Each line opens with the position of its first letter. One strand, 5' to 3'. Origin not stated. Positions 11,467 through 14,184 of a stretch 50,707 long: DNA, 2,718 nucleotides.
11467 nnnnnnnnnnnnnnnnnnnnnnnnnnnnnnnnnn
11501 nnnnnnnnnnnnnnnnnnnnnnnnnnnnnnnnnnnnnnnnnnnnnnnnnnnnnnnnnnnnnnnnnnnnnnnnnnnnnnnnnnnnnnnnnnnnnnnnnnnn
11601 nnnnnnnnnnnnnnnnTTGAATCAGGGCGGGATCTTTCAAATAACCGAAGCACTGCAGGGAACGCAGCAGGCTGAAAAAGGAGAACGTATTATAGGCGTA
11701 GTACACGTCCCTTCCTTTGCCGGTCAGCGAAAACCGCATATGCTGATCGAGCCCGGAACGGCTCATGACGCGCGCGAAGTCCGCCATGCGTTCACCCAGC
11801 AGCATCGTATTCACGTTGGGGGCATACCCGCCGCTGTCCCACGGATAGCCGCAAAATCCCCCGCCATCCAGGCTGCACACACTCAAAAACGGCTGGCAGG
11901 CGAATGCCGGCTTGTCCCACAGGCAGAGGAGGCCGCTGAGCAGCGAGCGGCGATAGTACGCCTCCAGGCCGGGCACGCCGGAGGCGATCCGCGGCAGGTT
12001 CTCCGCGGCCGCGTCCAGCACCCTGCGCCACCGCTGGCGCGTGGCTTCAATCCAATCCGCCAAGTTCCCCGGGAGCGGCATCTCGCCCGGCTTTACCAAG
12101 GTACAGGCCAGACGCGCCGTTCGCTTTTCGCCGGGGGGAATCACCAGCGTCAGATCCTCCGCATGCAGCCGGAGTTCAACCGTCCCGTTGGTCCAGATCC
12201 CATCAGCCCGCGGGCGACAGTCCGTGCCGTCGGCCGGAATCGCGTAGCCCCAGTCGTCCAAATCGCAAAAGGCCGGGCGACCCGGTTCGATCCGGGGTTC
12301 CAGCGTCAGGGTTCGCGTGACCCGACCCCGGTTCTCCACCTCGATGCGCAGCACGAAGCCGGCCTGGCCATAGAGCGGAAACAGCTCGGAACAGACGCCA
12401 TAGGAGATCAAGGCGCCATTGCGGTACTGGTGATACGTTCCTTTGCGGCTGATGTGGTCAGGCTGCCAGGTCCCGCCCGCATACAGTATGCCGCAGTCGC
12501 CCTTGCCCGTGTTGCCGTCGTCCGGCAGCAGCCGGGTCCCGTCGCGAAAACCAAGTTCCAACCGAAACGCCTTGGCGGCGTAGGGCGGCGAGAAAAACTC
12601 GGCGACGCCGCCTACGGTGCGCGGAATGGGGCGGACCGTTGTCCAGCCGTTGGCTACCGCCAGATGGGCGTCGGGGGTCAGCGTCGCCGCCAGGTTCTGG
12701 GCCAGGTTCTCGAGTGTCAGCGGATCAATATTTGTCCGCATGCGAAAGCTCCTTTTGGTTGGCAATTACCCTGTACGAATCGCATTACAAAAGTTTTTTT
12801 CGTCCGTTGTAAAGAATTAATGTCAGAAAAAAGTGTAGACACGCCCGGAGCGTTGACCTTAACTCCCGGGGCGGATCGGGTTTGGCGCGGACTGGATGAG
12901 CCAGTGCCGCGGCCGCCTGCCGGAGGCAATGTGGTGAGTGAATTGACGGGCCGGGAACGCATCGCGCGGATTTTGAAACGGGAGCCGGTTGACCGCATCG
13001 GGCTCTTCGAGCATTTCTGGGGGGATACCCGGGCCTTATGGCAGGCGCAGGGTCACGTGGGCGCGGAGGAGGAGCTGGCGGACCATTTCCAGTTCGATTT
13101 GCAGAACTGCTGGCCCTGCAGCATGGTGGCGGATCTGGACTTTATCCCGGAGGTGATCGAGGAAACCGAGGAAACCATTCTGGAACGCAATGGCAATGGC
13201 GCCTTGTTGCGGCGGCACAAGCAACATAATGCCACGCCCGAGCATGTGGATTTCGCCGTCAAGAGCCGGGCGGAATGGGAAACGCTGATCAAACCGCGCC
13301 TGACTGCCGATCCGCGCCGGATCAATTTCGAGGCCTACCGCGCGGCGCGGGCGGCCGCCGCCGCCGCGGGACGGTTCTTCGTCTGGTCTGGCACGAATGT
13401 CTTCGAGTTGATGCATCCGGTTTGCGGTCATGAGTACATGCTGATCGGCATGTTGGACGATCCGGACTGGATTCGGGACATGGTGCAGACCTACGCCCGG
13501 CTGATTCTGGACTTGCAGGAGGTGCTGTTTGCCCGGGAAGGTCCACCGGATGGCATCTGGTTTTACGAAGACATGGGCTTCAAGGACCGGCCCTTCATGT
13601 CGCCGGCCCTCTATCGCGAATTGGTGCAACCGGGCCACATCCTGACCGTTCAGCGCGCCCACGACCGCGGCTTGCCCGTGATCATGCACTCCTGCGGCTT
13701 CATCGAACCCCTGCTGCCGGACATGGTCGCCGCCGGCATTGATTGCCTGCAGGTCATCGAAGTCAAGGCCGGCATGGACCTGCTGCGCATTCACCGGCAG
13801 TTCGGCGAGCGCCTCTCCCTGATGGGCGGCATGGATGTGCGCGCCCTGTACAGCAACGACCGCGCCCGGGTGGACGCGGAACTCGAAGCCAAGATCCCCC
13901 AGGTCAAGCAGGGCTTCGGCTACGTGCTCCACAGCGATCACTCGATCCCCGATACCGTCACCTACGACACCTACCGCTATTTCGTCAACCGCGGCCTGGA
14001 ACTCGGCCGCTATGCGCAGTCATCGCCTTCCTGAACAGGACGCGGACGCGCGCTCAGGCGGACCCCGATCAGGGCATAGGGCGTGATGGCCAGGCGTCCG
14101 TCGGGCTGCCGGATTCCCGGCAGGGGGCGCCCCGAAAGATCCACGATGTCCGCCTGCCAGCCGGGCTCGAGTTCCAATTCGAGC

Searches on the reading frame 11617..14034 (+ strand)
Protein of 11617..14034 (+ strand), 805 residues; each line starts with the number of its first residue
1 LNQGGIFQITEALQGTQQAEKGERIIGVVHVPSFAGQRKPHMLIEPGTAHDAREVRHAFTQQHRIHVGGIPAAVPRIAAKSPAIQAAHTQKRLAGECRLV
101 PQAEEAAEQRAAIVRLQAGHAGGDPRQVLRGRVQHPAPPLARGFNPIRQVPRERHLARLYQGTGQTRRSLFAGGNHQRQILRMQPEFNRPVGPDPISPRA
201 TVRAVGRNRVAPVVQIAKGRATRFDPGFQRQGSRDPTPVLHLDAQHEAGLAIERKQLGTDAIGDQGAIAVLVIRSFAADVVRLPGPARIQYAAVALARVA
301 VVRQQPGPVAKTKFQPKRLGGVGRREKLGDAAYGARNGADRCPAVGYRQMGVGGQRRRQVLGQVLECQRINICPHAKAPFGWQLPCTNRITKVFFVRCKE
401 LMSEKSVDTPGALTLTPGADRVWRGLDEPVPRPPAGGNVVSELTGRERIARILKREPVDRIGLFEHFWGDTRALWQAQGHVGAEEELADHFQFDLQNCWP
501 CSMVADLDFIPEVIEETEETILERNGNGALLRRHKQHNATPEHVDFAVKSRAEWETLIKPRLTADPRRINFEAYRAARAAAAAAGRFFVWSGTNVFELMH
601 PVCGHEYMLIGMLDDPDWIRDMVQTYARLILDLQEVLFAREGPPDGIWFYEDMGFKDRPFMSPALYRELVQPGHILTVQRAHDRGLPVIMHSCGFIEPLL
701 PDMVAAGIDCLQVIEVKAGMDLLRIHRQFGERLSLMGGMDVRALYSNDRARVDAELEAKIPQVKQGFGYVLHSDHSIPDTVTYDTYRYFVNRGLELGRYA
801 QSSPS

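Call 27: search_protein_families(library=pfam, proteins=[window:11617-14034:+], max_evalue=0.0001)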
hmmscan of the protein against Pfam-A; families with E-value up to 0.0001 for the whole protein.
window:11617-14034:+ (805 aa): 1 family
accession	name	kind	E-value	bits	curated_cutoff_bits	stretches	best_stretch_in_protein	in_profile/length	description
PF01208.23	URO-D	-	4.9e-14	52.5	23.9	1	660-791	211-341/346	Uroporphyrinogen decarboxylase (URO-D)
